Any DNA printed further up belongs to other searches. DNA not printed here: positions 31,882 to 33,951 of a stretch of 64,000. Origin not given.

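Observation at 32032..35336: HEPN-motif protein adjacent to a Ser/Thr kinase with novel C-terminal domain (split Ire1/RNase L-like logic)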

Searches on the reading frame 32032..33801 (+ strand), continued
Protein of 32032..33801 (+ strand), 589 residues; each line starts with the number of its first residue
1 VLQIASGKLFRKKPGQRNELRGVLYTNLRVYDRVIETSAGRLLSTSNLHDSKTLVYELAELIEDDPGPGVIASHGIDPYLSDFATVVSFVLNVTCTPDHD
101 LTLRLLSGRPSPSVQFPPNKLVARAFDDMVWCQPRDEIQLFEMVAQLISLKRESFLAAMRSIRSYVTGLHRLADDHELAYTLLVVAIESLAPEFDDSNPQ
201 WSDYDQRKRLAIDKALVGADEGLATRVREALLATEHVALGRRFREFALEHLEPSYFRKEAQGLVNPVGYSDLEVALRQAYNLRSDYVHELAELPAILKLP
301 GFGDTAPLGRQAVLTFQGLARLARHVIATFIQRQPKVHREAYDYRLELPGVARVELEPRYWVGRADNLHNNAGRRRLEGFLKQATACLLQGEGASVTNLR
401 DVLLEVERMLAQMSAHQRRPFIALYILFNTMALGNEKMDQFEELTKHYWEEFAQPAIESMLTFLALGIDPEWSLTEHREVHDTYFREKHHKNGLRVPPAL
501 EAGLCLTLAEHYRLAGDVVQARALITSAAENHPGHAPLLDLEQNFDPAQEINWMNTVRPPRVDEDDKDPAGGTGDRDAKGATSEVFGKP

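Call 40: find_encoding_contigs(protein=P0008, flank=6000, max_places=1)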
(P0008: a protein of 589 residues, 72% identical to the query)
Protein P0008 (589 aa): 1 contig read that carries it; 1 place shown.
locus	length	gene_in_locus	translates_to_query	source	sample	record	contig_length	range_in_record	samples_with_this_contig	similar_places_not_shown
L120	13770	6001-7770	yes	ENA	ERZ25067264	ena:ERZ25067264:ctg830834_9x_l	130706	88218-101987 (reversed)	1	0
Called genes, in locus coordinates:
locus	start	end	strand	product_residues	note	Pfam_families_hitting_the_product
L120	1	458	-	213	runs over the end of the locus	PF01656:CbiA, PF02374:ArsA_ATPase (weak), PF06564:CBP_BcsQ (faint), PF09140:MipZ (faint), PF10609:ParA (weak), PF13614:AAA_31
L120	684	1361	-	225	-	-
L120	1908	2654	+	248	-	-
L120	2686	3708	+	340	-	PF00589:Phage_integrase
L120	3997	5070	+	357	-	PF13545:HTH_Crp_2 (weak), PF09952:AbiEi_2 (weak)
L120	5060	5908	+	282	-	-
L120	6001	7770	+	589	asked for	-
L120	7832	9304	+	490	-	PF00069:Pkinase, PF07714:PK_Tyr_Ser-Thr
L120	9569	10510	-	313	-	-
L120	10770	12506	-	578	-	PF00580:UvrD-helicase, PF13245:AAA_19, PF13361:UvrD_C (faint), PF13538:UvrD_C_2 (faint)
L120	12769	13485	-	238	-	-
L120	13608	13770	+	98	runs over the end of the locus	-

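Call 42: search_protein_families(library=pfam, proteins=[L022:3442-10017:+, L022:11793-13310:+, L020:384-5612:+, L023:5959-9813:+, L017:260-3478:+, L017:5421-7187:+, L004:6629-9907:+, L013:11835-13343:+, L005:11736-13049:+], max_evalue=0.001)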
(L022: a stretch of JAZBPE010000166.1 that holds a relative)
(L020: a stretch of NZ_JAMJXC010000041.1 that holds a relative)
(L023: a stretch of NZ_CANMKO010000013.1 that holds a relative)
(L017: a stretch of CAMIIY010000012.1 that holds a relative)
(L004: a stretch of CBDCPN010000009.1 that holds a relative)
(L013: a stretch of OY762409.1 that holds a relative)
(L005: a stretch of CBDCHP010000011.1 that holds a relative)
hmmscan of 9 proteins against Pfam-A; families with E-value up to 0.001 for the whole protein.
L022:3442-10017:+ (2191 aa): 4 families
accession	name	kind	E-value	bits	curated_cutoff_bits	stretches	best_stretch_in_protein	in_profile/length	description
PF05729.18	NACHT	-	2.2e-08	34.5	26.7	1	293-469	8-165/167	NACHT domain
PF13191.12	AAA_16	-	7.4e-07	30.3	32.6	1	275-417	13-157/167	AAA ATPase domain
PF24883.2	NPHP3_N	-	7.3e-05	23.5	24.8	1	284-434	21-164/164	Nephrocystin 3, N-terminal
PF00004.35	AAA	-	0.00056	20.8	21.2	0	289-435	2-110/131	ATPase family associated with various cellular activities (AAA)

L022:11793-13310:+ (505 aa): 0 families

L020:384-5612:+ (1742 aa): 0 families

L023:5959-9813:+ (1284 aa): 0 families

L017:260-3478:+ (1072 aa): 0 families

L017:5421-7187:+ (588 aa): 0 families

L004:6629-9907:+ (1092 aa): 4 families
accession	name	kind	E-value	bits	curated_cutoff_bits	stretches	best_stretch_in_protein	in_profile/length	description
PF02384.22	N6_Mtase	-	1.5e-11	44.6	20.4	1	373-458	20-94/311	N-6 DNA Methylase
PF07669.17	Eco57I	-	2.5e-09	37.9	25.3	1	444-682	3-144/171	Eco57I restriction-modification methylase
PF01170.24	UPF0020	-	1.2e-06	28.8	22.3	0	387-458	16-93/197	RMKL-like, methyltransferase domain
PF20473.4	MmeI_Mtase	-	0.00047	19.9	27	0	402-484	21-105/259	MmeI, DNA-methyltransferase domain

L013:11835-13343:+ (502 aa): 3 families
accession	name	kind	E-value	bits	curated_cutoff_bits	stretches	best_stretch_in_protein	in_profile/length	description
PF22483.2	Mu-transpos_C_2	-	7.3e-21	74.1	27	1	303-375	1-73/73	Mu transposase, C-terminal domain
PF00665.32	rve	-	1.3e-07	32.2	32.6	1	126-234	3-100/102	Integrase core domain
PF13384.12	HTH_23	-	0.00071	19.8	24.6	0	20-42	16-38/50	Homeodomain-like domain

L005:11736-13049:+ (437 aa): 0 families

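Call 48: search_protein_families(library=phrogs, proteins=[window:32032-33801:+], max_evalue=0.01)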
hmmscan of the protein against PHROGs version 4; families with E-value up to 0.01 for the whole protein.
window:32032-33801:+ (589 aa): 0 families

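Call 56: find_encoding_contigs(protein=P0002, flank=6000, max_places=1)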
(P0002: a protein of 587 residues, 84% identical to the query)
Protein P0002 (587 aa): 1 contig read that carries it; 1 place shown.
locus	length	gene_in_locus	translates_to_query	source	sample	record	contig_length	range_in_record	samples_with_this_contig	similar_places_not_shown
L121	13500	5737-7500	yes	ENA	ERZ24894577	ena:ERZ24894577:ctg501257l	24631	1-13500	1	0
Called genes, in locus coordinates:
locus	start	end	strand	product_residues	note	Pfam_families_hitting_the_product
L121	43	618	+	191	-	-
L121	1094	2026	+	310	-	-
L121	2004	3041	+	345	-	PF12762:DDE_Tnp_IS1595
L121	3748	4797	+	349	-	PF13545:HTH_Crp_2 (faint), PF09952:AbiEi_2 (weak)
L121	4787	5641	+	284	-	-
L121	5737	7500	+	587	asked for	-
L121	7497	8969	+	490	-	PF00069:Pkinase, PF07714:PK_Tyr_Ser-Thr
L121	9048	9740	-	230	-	-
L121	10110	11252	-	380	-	PF00580:UvrD-helicase, PF13361:UvrD_C (weak), PF13538:UvrD_C_2 (faint)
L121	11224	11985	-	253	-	PF00580:UvrD-helicase, PF13245:AAA_19 (weak)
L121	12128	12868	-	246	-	-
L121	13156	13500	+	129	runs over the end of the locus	-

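Call 57: find_encoding_contigs(protein=P0013, flank=6000, max_places=1)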
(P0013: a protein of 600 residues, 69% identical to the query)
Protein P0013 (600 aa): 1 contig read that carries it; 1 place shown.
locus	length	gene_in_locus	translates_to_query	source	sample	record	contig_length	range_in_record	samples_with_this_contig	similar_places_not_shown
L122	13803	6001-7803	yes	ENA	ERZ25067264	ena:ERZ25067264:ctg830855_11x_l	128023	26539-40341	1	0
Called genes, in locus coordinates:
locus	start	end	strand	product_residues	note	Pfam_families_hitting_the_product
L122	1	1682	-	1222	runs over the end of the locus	PF01381:HTH_3, PF13560:HTH_31 (weak), PF00176:SNF2-rel_dom, PF00270:DEAD (weak), PF04851:ResIII (weak), PF00271:Helicase_C, PF13020:NOV_C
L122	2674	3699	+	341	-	PF00589:Phage_integrase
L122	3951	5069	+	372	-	-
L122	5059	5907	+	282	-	-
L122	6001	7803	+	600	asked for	-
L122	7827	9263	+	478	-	PF00069:Pkinase, PF07714:PK_Tyr_Ser-Thr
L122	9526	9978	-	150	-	-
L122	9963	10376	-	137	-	-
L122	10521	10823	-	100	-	PF14384:BrnA_antitoxin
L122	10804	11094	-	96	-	PF04365:BrnT_toxin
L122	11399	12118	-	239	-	-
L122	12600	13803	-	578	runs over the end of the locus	PF00580:UvrD-helicase, PF13245:AAA_19, PF13361:UvrD_C (faint), PF13538:UvrD_C_2 (faint)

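Call 58: find_encoding_contigs(protein=P0015, flank=6000, max_places=1)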
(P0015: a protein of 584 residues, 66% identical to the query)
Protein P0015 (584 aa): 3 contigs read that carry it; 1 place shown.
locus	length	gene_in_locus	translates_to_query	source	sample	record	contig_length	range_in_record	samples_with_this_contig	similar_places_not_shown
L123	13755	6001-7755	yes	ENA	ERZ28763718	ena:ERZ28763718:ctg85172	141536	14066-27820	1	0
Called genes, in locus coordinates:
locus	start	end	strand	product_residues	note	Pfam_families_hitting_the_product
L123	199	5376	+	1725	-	PF04471:Mrr_cat, PF13156:Mrr_cat_2, PF00270:DEAD (weak), PF04851:ResIII, PF00271:Helicase_C (weak), PF22240:ISP_coupler, PF02384:N6_Mtase (faint), PF18135:Type_ISP_C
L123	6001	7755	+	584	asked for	-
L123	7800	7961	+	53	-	-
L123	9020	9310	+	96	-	PF00166:Cpn10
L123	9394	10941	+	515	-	PF00118:Cpn60_TCP1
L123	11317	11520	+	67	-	-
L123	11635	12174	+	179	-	-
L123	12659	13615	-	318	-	-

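Call 59: find_encoding_contigs(protein=P0022, flank=6000, max_places=1)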
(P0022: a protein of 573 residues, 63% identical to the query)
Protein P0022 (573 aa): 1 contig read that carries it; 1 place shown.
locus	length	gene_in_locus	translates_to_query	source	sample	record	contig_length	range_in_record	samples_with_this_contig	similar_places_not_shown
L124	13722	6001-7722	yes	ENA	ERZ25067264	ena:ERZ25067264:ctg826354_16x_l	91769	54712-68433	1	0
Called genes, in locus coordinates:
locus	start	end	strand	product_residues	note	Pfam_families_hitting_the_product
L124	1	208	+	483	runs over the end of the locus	-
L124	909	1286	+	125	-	-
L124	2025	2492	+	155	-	-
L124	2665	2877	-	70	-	-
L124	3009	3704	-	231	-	-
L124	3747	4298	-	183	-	-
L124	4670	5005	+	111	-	PF00239:Resolvase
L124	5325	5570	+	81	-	-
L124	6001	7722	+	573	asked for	-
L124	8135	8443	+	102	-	-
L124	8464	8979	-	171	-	-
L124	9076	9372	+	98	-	-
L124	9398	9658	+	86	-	-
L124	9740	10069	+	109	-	-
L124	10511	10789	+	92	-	-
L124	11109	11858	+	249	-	-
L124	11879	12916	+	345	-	PF02195:ParB_N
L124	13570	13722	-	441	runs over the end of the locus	PF13701:DDE_Tnp_1_4, PF01609:DDE_Tnp_1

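Call 63: search_protein_families(library=pfam, proteins=[L019:11695-12393:-, L027:8801-9667:-, L029:11150-12400:-], max_evalue=0.001)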
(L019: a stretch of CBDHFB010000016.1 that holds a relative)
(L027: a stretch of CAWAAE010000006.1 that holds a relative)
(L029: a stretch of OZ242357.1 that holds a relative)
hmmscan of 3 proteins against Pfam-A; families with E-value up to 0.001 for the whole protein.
L019:11695-12393:- (232 aa): 2 families
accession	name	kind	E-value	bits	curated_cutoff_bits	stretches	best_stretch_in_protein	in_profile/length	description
PF05598.16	DUF772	-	4.2e-19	68.8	23.1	1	70-144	1-74/74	Transposase domain (DUF772)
PF01609.27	DDE_Tnp_1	-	1.1e-12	48.6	23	1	156-231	4-71/200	Transposase DDE domain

L027:8801-9667:- (288 aa): 4 families
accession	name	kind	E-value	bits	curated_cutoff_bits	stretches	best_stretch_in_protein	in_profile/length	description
PF00665.32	rve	-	1.5e-29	102.7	32.6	1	125-222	2-101/102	Integrase core domain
PF13276.12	HTH_21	-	9.7e-17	61.4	28.1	1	43-100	2-60/60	HTH-like domain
PF13333.12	rve_2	-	3.3e-16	59.6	22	1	230-284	1-54/56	Integrase core domain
PF13683.12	rve_3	-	2.9e-10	40.2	26.5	1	212-278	2-67/67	Integrase core domain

L029:11150-12400:- (416 aa): 0 families

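Call 64: search_protein_families(library=pfam, proteins=[P0289, P0296, P0304, P0311, P0330, P0342, P0350, P0359, P0366, P0372], max_evalue=0.05)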
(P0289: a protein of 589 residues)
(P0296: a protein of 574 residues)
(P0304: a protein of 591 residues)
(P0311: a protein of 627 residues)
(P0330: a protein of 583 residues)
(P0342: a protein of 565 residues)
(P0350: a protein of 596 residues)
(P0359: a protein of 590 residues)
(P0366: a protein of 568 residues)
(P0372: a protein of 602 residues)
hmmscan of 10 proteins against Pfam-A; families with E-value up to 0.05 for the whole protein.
P0289 (589 aa): 0 families

P0296 (574 aa): 0 families

P0304 (591 aa): 0 families

P0311 (627 aa): 0 families

P0330 (583 aa): 0 families

P0342 (565 aa): 1 family
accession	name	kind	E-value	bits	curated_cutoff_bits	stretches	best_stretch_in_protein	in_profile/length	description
PF13432.12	TPR_16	-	0.0036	18.2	32.7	1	503-541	27-64/65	Tetratricopeptide repeat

P0350 (596 aa): 0 families

P0359 (590 aa): 1 family
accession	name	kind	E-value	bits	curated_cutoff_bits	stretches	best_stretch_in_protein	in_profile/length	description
PF13428.12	TPR_14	-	0.0024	18.8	23.5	1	522-554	3-35/44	Tetratricopeptide repeat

P0366 (568 aa): 0 families

P0372 (602 aa): 0 families
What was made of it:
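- Tried and rejected: It was not among them (call 64), and I treat the hit as noise.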

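Call 79: search_dna_similar(query=window:32032-33801:+, collection=plasmids, mode=protein, max_rows=15)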
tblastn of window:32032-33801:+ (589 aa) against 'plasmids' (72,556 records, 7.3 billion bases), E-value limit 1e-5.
Records with a match: 17; places in all: 18; records where one place covers at least 80% of the query: 12.
Best place of each record, by identity: <60% 17.
By first word of the organism name: Ralstonia 5; Pseudomonas 3; Bradyrhizobium 2; Acinetobacter 2; Bacillus 2; Nocardia 1; Paenibacillus 1; Kovacikia 1.
By predicted mobility (MOB-suite, as given by PLSDB): non-mobilizable 13; conjugative 2; mobilizable 2.
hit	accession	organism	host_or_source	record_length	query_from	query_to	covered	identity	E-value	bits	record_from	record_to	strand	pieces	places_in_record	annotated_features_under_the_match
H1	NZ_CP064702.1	Bradyrhizobium sp. 172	Acmispon strigosus,cell culture,root ...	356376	1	575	95%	42.2%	3e-106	435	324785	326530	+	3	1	hypothetical protein (x2)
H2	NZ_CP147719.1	Bradyrhizobium sp. 2S1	-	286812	1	561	95%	41.4%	8e-125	412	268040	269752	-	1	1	hypothetical protein (x2)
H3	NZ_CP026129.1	Acinetobacter baumannii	-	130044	1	571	97%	40.1%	2e-133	437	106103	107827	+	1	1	hypothetical protein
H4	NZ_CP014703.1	Ralstonia solanacearum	Solanum tuberosum,cell culture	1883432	1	542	92%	36.6%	1e-93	322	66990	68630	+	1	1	none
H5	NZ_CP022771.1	Ralstonia solanacearum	Solanum tuberosum,single cell,Potato ...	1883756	1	542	92%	36.6%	1e-93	322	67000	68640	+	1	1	none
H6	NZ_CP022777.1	Ralstonia solanacearum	Solanum tuberosum,single cell,Potato ...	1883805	1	542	92%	36.6%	1e-93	322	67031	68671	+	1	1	none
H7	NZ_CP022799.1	Ralstonia solanacearum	Solanum tuberosum,single cell,Potato ...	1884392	1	542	92%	36.6%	1e-93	322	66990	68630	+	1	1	none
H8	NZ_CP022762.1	Ralstonia solanacearum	Solanum tuberosum,single cell,Potato ...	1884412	1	542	92%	36.6%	1e-93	322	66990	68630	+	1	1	none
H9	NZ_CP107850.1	Nocardia sp. NBC_00511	-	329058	1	552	94%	30.6%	1e-62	231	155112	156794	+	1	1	hypothetical protein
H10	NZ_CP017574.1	Bacillus thuringiensis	whole organism,soil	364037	1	541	92%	28.3%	5e-66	241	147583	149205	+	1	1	hypothetical protein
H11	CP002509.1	Bacillus thuringiensis serovar finitimus YBT-020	-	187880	1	541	92%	27.2%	2e-60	225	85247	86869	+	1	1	hypothetical protein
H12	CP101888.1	Acinetobacter baumannii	Homo sapiens,catheter tip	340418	1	308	52%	46.8%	2e-83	292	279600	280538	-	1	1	hypothetical protein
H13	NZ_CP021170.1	Paenibacillus bovis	mixed culture,yak milk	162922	1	534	91%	22.5%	2e-30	135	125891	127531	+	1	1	hypothetical protein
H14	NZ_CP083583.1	Kovacikia minuta CCNUW1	cell culture,fresh water lake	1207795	118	360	41%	28.7%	2e-16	91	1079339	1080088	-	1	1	record has no annotation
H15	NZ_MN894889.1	Pseudomonas aeruginosa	-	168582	435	559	21%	34.4%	1e-15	89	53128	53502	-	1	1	none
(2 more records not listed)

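Call 80: search_dna_similar(query=window:32032-33801:+, collection=phages, mode=protein, max_rows=10)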
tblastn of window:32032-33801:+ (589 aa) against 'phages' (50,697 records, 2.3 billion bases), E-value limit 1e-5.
Records with a match: 1; places in all: 1; records where one place covers at least 80% of the query: 1.
Best place of each record, by identity: <60% 1.
By first word of the organism name: Bacteriophage 1.
By host as written in the record: - 1.
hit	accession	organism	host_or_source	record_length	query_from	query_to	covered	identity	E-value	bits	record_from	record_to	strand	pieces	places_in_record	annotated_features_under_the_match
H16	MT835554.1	Bacteriophage sp.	human fecal samples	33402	1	559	95%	37.2%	2e-104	352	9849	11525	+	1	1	record has no annotation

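Call 81: get_annotated_region(hit=H3, flank=6000)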
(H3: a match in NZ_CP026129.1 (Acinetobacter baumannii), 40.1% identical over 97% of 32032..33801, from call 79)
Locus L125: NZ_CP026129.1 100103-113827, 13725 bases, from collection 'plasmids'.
description: Acinetobacter baumannii strain ABNIH28 plasmid pABA-2f10, complete sequence
organism: Acinetobacter baumannii (NCBI taxid 470)
taxonomy: Bacteria; Pseudomonadota; Gammaproteobacteria; Moraxellales; Moraxellaceae; Acinetobacter; Acinetobacter baumannii
host: -; source: -; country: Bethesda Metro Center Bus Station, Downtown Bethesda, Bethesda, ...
typing (MOB-suite, as given by PLSDB): mobilizable; replicon rep_cluster_1656; relaxase MOBP
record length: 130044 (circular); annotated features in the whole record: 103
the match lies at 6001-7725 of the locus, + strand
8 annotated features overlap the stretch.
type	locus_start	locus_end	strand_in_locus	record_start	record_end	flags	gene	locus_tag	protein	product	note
CDS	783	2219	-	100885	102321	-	-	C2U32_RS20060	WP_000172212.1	cytochrome ubiquinol oxidase subunit I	GO:0019646 - aerobic electron transport chain [Evidence IEA]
CDS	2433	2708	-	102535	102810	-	-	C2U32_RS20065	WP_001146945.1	metal/formaldehyde-sensitive transcriptional repressor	-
CDS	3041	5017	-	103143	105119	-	uvrB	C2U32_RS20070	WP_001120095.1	excinuclease ABC subunit UvrB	GO:0006289 - nucleotide-excision repair [Evidence IEA]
CDS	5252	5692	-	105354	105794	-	-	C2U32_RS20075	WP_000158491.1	DUF488 domain-containing protein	-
CDS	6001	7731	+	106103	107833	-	-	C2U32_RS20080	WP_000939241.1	hypothetical protein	-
CDS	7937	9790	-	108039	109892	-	-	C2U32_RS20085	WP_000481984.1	UvrD-helicase domain-containing protein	-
CDS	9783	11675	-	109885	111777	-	-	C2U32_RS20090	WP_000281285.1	AAA family ATPase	-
CDS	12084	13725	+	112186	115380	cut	-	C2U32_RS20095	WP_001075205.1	DEAD/DEAH box helicase family protein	-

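Call 82: get_annotated_region(hit=H10, flank=6000)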
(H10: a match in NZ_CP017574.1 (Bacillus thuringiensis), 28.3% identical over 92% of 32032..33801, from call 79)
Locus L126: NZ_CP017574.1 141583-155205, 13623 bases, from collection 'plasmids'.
description: Bacillus thuringiensis strain SCG04-02 plasmid PSCG364, complete sequence
organism: Bacillus thuringiensis (NCBI taxid 1428)
taxonomy: Bacteria; Bacillota; Bacilli; Bacillales; Bacillaceae; Bacillus; Bacillus thuringiensis
host: -; source: whole organism,soil; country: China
typing (MOB-suite, as given by PLSDB): non-mobilizable; replicon rep_cluster_125,rep_cluster_164
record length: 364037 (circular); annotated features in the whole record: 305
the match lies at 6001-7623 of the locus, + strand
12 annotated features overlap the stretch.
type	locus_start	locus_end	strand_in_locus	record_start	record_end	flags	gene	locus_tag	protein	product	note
CDS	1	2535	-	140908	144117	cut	cas9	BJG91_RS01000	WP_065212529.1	type II CRISPR RNA-guided endonuclease Cas9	GO:0043571 - maintenance of CRISPR repeat elements [Evidence IEA]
CDS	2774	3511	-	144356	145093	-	-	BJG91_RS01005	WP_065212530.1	hypothetical protein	-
CDS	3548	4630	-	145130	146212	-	-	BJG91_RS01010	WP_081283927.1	DUF6094 domain-containing protein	-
CDS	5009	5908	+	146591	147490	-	-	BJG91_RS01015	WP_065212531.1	GIY-YIG nuclease family protein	-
CDS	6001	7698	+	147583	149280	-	-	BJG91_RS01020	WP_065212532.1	hypothetical protein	-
CDS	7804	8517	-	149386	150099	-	-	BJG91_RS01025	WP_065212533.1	endonuclease/exonuclease/phosphatase family protein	-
CDS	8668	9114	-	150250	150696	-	-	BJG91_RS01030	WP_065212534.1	hypothetical protein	-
CDS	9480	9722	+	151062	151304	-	-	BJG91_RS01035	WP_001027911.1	helix-turn-helix domain-containing protein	-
CDS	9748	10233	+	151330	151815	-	-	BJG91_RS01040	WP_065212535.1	hypothetical protein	-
CDS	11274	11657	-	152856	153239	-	-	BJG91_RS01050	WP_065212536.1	hypothetical protein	-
CDS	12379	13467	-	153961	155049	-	tnpB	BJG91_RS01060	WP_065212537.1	IS200/IS605 family element RNA-guided endonuclease TnpB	-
CDS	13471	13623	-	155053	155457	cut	tnpA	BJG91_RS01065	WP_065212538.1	IS200/IS605 family transposase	-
